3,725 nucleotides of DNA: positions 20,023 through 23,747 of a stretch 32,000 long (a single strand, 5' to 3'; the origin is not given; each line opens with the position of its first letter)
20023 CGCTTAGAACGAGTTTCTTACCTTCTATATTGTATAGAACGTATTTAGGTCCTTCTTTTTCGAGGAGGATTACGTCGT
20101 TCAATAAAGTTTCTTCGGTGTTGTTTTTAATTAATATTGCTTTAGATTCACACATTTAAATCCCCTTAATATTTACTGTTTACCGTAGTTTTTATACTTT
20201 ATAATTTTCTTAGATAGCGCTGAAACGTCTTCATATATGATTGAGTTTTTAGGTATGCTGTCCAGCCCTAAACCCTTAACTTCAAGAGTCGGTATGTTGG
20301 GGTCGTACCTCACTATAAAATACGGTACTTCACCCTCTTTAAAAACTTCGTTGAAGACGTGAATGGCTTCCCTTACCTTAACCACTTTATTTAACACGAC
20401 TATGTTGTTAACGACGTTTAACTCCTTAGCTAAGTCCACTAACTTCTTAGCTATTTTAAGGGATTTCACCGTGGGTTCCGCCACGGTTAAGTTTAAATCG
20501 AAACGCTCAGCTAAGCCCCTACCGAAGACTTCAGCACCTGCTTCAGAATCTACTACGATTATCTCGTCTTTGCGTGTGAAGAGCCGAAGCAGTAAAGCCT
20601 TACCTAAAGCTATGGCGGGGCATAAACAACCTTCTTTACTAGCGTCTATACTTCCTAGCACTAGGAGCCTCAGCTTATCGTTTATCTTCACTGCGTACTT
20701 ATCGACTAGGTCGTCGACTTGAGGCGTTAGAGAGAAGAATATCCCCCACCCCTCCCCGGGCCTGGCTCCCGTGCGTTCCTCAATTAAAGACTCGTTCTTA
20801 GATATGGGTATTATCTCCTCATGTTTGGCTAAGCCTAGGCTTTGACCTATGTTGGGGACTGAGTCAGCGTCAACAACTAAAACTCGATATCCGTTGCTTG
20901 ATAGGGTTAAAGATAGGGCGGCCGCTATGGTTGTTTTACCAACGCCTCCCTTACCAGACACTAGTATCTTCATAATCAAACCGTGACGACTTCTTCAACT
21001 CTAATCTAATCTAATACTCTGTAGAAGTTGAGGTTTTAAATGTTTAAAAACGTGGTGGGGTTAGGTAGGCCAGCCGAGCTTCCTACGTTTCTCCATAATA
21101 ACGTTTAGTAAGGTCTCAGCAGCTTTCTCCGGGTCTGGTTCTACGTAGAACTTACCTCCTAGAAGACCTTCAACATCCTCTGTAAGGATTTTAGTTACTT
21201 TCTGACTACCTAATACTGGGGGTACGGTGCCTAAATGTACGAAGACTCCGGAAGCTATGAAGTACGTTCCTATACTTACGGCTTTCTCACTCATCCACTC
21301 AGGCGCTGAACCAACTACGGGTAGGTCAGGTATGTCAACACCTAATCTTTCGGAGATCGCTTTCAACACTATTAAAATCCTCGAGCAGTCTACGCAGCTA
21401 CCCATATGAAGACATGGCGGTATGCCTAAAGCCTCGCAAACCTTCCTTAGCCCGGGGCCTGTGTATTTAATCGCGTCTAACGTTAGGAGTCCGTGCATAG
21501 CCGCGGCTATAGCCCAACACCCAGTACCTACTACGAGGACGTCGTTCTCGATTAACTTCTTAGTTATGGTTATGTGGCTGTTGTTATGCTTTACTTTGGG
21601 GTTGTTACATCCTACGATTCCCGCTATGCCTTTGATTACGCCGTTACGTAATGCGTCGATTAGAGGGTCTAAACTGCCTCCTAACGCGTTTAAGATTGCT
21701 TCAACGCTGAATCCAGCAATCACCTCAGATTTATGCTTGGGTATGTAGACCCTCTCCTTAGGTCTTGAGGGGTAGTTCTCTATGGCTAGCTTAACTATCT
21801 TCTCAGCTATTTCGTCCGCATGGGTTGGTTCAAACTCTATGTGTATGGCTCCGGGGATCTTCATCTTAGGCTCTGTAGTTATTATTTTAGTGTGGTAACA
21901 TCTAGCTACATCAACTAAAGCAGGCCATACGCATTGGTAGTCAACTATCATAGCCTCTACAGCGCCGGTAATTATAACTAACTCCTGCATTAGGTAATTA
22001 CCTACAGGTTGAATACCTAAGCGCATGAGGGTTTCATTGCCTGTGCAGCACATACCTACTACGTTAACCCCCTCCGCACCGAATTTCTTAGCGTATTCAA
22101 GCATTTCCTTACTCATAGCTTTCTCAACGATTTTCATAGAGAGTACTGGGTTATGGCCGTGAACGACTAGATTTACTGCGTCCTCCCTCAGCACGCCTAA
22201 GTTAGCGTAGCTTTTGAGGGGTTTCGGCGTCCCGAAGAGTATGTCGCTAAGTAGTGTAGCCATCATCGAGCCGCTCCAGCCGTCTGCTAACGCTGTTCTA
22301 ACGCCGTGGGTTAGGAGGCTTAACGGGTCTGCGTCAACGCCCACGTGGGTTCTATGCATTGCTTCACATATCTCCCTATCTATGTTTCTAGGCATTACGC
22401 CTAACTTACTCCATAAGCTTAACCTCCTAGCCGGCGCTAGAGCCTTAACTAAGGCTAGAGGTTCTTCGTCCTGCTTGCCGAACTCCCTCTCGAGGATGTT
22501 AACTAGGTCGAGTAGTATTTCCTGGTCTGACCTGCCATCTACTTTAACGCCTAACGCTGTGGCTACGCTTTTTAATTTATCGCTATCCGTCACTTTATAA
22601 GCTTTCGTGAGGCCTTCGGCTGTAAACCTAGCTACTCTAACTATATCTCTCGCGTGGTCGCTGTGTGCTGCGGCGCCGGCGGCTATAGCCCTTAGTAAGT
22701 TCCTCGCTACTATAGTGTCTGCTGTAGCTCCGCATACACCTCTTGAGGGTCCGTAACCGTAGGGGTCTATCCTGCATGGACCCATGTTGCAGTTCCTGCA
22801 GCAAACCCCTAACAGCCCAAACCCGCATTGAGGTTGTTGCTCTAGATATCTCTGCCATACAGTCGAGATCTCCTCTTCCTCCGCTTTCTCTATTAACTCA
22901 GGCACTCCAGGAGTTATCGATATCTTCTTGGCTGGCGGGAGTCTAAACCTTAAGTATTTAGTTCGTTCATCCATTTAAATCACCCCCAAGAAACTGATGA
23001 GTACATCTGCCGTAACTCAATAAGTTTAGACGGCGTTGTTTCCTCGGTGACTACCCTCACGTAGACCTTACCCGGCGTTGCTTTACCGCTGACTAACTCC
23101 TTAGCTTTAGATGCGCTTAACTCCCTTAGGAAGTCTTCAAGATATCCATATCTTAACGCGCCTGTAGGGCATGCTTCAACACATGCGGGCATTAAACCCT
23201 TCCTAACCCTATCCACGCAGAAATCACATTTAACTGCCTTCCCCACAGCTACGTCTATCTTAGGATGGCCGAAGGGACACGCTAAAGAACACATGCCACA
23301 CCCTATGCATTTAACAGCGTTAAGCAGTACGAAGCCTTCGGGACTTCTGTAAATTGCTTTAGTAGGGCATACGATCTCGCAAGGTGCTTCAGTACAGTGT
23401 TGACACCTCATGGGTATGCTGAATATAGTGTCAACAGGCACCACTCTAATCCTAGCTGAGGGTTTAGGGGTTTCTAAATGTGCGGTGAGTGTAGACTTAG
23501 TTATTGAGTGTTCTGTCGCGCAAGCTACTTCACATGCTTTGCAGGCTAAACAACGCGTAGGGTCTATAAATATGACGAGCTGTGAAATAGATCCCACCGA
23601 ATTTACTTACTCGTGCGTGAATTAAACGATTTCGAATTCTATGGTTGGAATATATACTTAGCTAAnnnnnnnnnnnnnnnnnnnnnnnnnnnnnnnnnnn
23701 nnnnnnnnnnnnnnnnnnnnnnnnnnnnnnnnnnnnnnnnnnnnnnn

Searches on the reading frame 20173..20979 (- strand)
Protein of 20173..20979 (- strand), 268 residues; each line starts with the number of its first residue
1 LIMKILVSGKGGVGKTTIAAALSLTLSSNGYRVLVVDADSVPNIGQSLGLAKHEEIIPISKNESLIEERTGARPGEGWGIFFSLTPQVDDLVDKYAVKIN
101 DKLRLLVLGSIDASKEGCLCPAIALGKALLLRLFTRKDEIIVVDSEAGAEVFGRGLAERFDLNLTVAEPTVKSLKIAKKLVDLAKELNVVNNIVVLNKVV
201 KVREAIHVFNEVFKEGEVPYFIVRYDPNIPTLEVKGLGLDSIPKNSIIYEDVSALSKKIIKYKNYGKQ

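Call 4: search_protein_families(library=pfam, proteins=[window:20173-20979:-], max_evalue=0.01)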
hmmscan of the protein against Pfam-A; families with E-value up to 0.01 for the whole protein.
window:20173-20979:- (268 aa): 16 families
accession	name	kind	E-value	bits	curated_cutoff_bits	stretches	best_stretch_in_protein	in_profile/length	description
PF01656.29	CbiA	-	6e-14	52.5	25.4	1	5-236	2-122/125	CobQ/CobB/MinD/ParA nucleotide binding domain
PF02374.21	ArsA_ATPase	-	1.1e-12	48.3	24.3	1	5-67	4-66/305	Anion-transporting ATPase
PF13614.12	AAA_31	-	1.4e-11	45.1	27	1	8-54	8-54/177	AAA domain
PF10609.15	ParA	-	2.1e-11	44.2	27.1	1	6-59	8-68/246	NUBPL iron-transfer P-loop NTPase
PF06564.18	CBP_BcsQ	-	6.4e-06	26.3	21.3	1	9-39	8-39/234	Cellulose biosynthesis protein BcsQ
PF20720.3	nSTAND3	-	1.8e-05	24.9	27.2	1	5-44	20-57/155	Novel STAND NTPase 3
PF01583.26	APS_kinase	-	6e-05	23.5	21.1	1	4-50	4-51/152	Adenylylsulphate kinase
PF00142.24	Fer4_NifH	-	0.00022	21.2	25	1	3-40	1-38/271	4Fe-4S iron sulfur cluster binding proteins, NifH/frxC family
PF00448.28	SRP54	-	0.0011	19.1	22.7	1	4-40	3-39/196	SRP54-type protein, GTPase domain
PF25199.1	nSTAND_NTPase5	-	0.0031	17.8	34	1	5-45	44-85/145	Novel STAND NTPase 5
PF03266.21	NTPase_1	-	0.0031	17.8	23.9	1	4-49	1-46/168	NTPase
PF08433.16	KTI12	-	0.0054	16.7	22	1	5-42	4-41/271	Chromatin associated protein KTI12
PF13191.12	AAA_16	-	0.0062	17.5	32.6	1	5-41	27-63/167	AAA ATPase domain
PF16575.11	CLP1_P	-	0.0062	16.8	26.6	0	9-39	1-31/188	mRNA cleavage and polyadenylation factor CLP1 P-loop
PF13238.12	AAA_18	-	0.0098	16.8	29.4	0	5-33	1-28/128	AAA domain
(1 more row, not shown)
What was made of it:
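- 20173..20979 (-): cooC-like Ni-insertion ATPase (268 aa). CbiA/ParA-type P-loop hits (call 4).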

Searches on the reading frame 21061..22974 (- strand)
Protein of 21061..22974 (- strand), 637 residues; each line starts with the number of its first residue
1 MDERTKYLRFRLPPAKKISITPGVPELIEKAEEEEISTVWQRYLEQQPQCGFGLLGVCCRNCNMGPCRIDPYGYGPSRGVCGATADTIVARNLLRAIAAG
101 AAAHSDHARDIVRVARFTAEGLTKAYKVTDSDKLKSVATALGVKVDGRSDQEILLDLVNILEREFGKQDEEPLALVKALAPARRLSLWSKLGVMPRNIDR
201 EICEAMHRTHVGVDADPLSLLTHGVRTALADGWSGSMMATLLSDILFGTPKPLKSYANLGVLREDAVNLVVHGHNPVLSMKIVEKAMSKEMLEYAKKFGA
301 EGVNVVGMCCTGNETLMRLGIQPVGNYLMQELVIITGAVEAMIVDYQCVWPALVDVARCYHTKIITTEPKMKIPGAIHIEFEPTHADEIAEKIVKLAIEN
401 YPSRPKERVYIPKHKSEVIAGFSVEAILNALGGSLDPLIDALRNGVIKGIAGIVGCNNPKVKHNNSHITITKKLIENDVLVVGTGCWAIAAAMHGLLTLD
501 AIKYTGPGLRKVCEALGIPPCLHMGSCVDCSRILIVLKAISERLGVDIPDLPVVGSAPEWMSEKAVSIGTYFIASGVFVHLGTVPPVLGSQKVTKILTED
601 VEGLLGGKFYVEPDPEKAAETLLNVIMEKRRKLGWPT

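Call 4: search_protein_families(library=pfam, proteins=[window:21061-22974:-], max_evalue=0.01)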
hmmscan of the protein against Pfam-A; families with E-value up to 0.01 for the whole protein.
window:21061-22974:- (637 aa): 1 family
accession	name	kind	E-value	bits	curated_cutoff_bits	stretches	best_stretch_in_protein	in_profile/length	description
PF03063.25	Prismane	-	4.2e-185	616.7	27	1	57-616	1-513/513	Prismane/CO dehydrogenase family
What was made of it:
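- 21061..22974 (-): cooS, Ni-CO dehydrogenase catalytic subunit (637 aa). PF03063 616 bits (call 4).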

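Call 36: find_related_loci(query=window:21061-22974:-, collection=genome_contigs, flank=10000)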
Query window:21061-22974:- (637 aa) in genome_contigs; peptide patterns used: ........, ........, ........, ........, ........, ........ (x = any residue, [..] = any of these).
600 stretches matched a pattern (row limit reached: there are more); 587 encode a relative of the query (tblastn E <= 1e-3); the best 80 are kept; 80 distinct loci.
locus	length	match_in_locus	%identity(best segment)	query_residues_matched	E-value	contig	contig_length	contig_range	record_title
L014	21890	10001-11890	74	6-636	0e+0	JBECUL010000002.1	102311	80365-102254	MAG: Candidatus Asgardarchaeum abyssi isolate AB3033_2 AB3033_2-AB3033_2_NODE_4_102311_17.7212_2, whole genome shotgun s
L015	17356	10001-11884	71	6-634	0e+0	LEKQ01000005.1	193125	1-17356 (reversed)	MAG: bacterium GBS-1 isolate GBS-1 2615921480, whole genome shotgun sequence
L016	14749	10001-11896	70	4-636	0e+0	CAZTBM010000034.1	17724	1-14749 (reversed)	MAG TPA_asm: uncultured Desulfurococcales archaeon isolate SRP141552_co1_235 genome assembly, contig: NODE_1289_length_1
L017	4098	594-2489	69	4-636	0e+0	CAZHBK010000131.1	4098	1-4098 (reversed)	MAG TPA_asm: uncultured Nitrososphaeria archaeon isolate SRP141559_co1_81 genome assembly, contig: NODE_14144_length_409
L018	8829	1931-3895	60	1-634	0e+0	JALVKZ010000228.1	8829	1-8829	MAG: Pyrodictiaceae archaeon isolate A1_metabat2_scaf2bin.236 A1_NODE_5154_length_8829_cov_4.960584, whole genome shotgu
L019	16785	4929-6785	60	15-634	0e+0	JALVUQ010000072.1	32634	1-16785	MAG: Desulfurellales bacterium isolate M10_maxbin2_scaf2bin.072 M10_NODE_459_length_32634_cov_19.496262, whole genome sh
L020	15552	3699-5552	61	15-633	0e+0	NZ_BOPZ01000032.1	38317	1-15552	Clostridium polyendosporum strain JCM 30710 sequence032, whole genome shotgun sequence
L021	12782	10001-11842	58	19-634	0e+0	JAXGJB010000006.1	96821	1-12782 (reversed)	MAG: Methanothrix sp. isolate AnMBR.bin152 bin152_6, whole genome shotgun sequence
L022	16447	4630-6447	58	27-634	0e+0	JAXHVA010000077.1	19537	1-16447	MAG: Thermodesulfobacteriota bacterium isolate MAG65_tar_biofilm MAG65_77, whole genome shotgun sequence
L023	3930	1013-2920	59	1-636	0e+0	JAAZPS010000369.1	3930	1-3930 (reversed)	MAG: Bacillota bacterium isolate AS4KglBPMA_3 22834_AS4K, whole genome shotgun sequence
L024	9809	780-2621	57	19-634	0e+0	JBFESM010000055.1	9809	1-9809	MAG: Methanothrix sp. isolate Mix_mud06.2021.04.5 k141_370304_length_9809_cov_10.0122, whole genome shotgun sequence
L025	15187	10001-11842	58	19-634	0e+0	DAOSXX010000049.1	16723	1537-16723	MAG TPA_asm: Methanothrix sp. isolate AMR_MDS_2100 NODE_2166_length_16723_cov_50.874970, whole genome shotgun sequence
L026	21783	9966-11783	58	27-634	0e+0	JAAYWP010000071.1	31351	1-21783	MAG: Syntrophomonadaceae bacterium isolate AS4GglBPBL_35 13391_AS4G, whole genome shotgun sequence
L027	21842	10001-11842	59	19-634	0e+0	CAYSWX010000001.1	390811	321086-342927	MAG TPA_asm: uncultured Methanosarcinales archaeon isolate binchicken_co152_168 genome assembly, contig: NODE_13_length_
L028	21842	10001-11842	58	19-634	0e+0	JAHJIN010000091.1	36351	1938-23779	MAG: Chloroflexota bacterium isolate Modern_marine_rock_biofilm.mb.101 Modern_marine_roc.mb.101_k141_116875, whole genom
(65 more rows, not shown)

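Call 44: search_protein_families(library=ncbifam, proteins=[window:21061-22974:-], max_evalue=0.001)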
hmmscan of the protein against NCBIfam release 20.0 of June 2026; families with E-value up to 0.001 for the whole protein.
window:21061-22974:- (637 aa): 4 families
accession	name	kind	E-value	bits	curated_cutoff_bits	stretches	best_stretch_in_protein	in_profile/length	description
TIGR01702.1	CO_DH_cata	equivalog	2e-226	753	478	1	21-634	3-620/621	anaerobic carbon-monoxide dehydrogenase catalytic subunit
TIGR00314.1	cdhA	equivalog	3.2e-16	58.3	781.3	2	198-373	162-333/784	CO dehydrogenase/acetyl-CoA synthase complex subunit alpha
TIGR01703.1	hybrid_clust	equivalog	3.8e-13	48.8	360.8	1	354-600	294-505/522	hydroxylamine reductase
NF003658.0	PRK05290.1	equivalog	9.6e-13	47.6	367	1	353-600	309-527/546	hydroxylamine reductase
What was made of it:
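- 21061..22974 (-): TIGR01702 CO_DH_cata 753 bits against a cutoff of 478 (call 44).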

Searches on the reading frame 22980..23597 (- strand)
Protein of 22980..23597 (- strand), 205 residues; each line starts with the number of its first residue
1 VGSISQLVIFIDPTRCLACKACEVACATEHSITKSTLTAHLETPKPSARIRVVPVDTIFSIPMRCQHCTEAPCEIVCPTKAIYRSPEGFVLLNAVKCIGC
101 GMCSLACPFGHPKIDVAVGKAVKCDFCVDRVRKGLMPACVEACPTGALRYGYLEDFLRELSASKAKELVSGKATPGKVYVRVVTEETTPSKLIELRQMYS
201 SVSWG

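Call 4: search_protein_families(library=pfam, proteins=[window:22980-23597:-], max_evalue=0.01)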
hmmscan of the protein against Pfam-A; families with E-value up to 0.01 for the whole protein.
window:22980-23597:- (205 aa): 13 families
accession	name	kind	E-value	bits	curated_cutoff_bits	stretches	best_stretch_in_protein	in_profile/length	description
PF13247.11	Fer4_11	-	1.8e-23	83.1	26.2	1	60-151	5-98/100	4Fe-4S dicluster domain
PF00037.32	Fer4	-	1.5e-11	44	21.1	2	95-110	6-21/24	4Fe-4S binding domain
PF12837.12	Fer4_6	-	4.4e-11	42.6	25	2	93-110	5-22/24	4Fe-4S binding domain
PF12838.12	Fer4_7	-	1.2e-10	42.1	27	3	64-110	1-51/52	4Fe-4S dicluster domain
PF13187.11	Fer4_9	-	1.1e-09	38.6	27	2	96-147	1-51/52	4Fe-4S dicluster domain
PF12797.12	Fer4_2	-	1.8e-08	34.2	24.5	2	93-109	6-22/22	4Fe-4S binding domain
PF25160.1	LdpA_Fe-S-bd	-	3.8e-07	30.2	27.6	1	70-110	6-41/49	LdpA Fe-S cluster-binding domain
PF13237.11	Fer4_10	-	5.3e-07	29.9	25.5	2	91-144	3-53/53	4Fe-4S dicluster domain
PF13484.11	Fer4_16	-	1.1e-05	26.6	30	0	138-152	7-22/66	4Fe-4S double cluster binding domain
PF14697.11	Fer4_21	-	0.00012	22.6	35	1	64-109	7-53/59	4Fe-4S dicluster domain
PF13183.11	Fer4_8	-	0.00014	22.7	27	0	14-80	3-67/68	4Fe-4S dicluster domain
PF12800.12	Fer4_4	-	0.00021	21.8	24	0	96-110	3-17/17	4Fe-4S binding domain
PF12798.12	Fer4_3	-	0.0012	19.9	27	0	97-110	1-14/15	4Fe-4S binding domain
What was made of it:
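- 22980..23597 (-): cooF-like 4Fe-4S electron-transfer protein (205 aa), first gene of the operon. PF13247 Fer4_11, E 1.8e-23 (call 4).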

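Call 44: search_protein_families(library=ncbifam, proteins=[window:22980-23597:-], max_evalue=0.001)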
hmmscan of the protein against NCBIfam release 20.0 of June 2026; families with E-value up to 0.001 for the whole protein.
window:22980-23597:- (205 aa): 39 families (the best 25 are shown)
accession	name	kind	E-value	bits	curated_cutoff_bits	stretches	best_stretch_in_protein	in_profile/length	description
TIGR02951.1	DMSO_dmsB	equivalog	3.3e-34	118.2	214.1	1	7-156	2-156/161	DMSO/selenate family reductase complex B subunit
TIGR01582.1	FDH-beta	equivalog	4.5e-30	104.7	334.7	1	64-158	92-187/283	formate dehydrogenase subunit beta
NF011569.0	PRK14993.1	equivalog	3.4e-29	102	416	1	7-157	44-192/244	tetrathionate reductase subunit TtrB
NF009408.0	PRK12769.1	equivalog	4.6e-28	97.7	1003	1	9-187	5-179/659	formate-dependent uric acid utilization protein AegA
NF045797.1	DsrO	equivalog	1.6e-27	96.5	200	1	8-160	45-209/235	sulfate reduction electron transfer complex DsrMKJOP subunit DsrO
NF008134.0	PRK10882.1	equivalog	2.9e-27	95.6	263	1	63-163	111-218/329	hydrogenase 2 operon protein HybA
TIGR03149.1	cyt_nit_nrfC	equivalog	1.5e-26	93.2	377.6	1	10-164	42-195/225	cytochrome c nitrite reductase Fe-S protein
NF041715.1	arsenate_red_ArrB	equivalog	1.9e-26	93.1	450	2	7-111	3-103/233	arsenate respiratory reductase iron-sulfur subunit ArrB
NF009451.0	PRK12809.1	equivalog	3.3e-25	88.4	1154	1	9-174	5-159/639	formate-dependent uric acid utilization protein YgfT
NF045715.1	sulf_resp_HmcB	equivalog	9e-25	87.4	420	1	8-159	38-204/307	sulfate respiration complex iron-sulfur protein HmcB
NF038355.1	FDH3_beta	equivalog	2.7e-23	82.9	240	1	7-127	3-121/180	formate dehydrogenase FDH3 subunit beta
NF007658.0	PRK10330.1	equivalog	2.3e-22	79.4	260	1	8-165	4-168/181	electron transport protein HydN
TIGR03478.1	DMSO_red_II_bet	subfamily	4.6e-22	78.3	480.7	1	54-155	120-222/321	DMSO reductase family type II enzyme, iron-sulfur subunit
NF045766.1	PhenlGlyoxDHPadI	equivalog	4.1e-19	68.7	700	1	8-152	6-137/443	NADH-dependent phenylglyoxylate dehydrogenase subunit beta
NF042979.1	EthbenzDh_ebdB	equivalog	2e-18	66.4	740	1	57-156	145-245/354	ethylbenzene dehydrogenase subunit beta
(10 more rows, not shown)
